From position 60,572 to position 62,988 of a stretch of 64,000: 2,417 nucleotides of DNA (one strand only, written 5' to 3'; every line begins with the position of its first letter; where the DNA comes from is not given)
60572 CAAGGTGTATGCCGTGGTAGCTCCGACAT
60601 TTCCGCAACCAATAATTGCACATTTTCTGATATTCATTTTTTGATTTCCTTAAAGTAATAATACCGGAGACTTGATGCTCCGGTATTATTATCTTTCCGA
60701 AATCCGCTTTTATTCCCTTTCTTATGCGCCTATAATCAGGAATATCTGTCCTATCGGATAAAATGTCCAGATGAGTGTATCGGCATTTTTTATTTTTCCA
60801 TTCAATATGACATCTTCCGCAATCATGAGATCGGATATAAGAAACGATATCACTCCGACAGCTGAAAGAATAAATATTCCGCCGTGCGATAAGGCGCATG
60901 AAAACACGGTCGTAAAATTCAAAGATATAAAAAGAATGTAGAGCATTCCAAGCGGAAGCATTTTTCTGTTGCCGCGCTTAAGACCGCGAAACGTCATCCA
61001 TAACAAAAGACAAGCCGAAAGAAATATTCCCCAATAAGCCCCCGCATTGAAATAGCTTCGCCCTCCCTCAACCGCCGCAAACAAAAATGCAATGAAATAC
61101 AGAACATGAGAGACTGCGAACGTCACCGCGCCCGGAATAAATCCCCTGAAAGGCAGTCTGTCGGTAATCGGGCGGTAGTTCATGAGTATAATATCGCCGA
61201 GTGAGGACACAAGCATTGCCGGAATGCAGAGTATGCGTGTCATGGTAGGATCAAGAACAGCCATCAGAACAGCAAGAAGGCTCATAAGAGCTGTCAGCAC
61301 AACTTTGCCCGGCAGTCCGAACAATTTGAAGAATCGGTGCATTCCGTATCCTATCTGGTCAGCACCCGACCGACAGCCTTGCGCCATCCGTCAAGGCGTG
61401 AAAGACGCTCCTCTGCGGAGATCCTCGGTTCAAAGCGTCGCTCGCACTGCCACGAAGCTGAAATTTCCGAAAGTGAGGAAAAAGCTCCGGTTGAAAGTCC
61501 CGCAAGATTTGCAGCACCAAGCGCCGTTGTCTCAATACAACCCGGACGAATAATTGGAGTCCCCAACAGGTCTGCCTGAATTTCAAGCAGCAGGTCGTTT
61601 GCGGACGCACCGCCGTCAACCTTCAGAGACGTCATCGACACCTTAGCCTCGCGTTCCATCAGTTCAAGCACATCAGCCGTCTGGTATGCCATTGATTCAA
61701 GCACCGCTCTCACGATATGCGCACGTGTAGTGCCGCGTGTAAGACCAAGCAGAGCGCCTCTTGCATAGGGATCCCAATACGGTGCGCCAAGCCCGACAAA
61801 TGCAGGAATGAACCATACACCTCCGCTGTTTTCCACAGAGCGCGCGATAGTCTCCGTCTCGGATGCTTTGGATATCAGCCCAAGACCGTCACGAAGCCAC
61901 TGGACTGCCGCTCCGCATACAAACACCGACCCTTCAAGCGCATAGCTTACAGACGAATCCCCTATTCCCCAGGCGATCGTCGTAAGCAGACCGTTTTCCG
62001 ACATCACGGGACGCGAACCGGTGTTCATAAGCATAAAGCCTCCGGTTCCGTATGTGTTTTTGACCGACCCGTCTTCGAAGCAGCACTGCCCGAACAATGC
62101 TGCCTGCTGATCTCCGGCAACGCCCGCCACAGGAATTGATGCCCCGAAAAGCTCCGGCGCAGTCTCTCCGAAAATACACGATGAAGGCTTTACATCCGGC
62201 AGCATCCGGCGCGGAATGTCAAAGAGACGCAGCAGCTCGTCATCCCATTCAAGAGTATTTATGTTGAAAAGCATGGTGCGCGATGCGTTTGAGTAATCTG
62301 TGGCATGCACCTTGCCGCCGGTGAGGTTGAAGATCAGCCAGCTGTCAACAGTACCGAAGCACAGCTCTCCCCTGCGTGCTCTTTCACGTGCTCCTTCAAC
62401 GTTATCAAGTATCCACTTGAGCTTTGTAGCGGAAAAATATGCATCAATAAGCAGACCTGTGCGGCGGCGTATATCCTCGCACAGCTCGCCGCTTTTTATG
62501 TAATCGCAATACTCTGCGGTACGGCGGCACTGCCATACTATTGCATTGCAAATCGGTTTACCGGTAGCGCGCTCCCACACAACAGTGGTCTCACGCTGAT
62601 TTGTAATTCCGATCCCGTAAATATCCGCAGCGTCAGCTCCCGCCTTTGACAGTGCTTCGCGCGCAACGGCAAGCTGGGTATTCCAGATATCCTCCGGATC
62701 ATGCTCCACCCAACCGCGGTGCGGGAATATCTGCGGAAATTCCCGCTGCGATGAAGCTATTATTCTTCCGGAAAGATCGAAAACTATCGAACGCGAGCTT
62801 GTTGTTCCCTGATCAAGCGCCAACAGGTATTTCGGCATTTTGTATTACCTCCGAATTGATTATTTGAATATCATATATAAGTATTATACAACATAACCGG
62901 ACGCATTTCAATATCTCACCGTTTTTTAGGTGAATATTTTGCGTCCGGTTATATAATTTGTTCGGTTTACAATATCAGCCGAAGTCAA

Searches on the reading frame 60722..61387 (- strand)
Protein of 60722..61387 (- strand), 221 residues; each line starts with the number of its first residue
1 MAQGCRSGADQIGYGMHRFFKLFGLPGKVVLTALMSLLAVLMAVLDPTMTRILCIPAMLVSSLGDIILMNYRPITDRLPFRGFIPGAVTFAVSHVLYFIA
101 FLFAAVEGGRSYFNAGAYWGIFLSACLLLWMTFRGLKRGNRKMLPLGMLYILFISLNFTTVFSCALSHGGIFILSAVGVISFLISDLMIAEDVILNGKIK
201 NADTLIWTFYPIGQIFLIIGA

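Call 46: search_protein_families(library=pfam, proteins=[window:60722-61387:-], max_evalue=0.00001)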
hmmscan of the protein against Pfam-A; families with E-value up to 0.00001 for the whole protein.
window:60722-61387:- (221 aa): 1 family
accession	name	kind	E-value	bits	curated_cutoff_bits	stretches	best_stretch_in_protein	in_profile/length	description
PF07947.19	YhhN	-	2e-21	77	25.6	1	31-219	5-180/182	YhhN family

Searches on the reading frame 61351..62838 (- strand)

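Call 46: search_protein_families(library=pfam, proteins=[window:61351-62838:-], max_evalue=0.00001)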
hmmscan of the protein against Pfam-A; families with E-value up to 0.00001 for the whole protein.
window:61351-62838:- (495 aa): 2 families
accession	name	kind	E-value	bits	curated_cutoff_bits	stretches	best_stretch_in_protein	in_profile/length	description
PF00370.27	FGGY_N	-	1.4e-81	274.2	28.8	1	4-250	1-245/245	FGGY family of carbohydrate kinases, N-terminal domain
PF02782.22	FGGY_C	-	6.4e-44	150.5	27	1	260-448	2-196/198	FGGY family of carbohydrate kinases, C-terminal domain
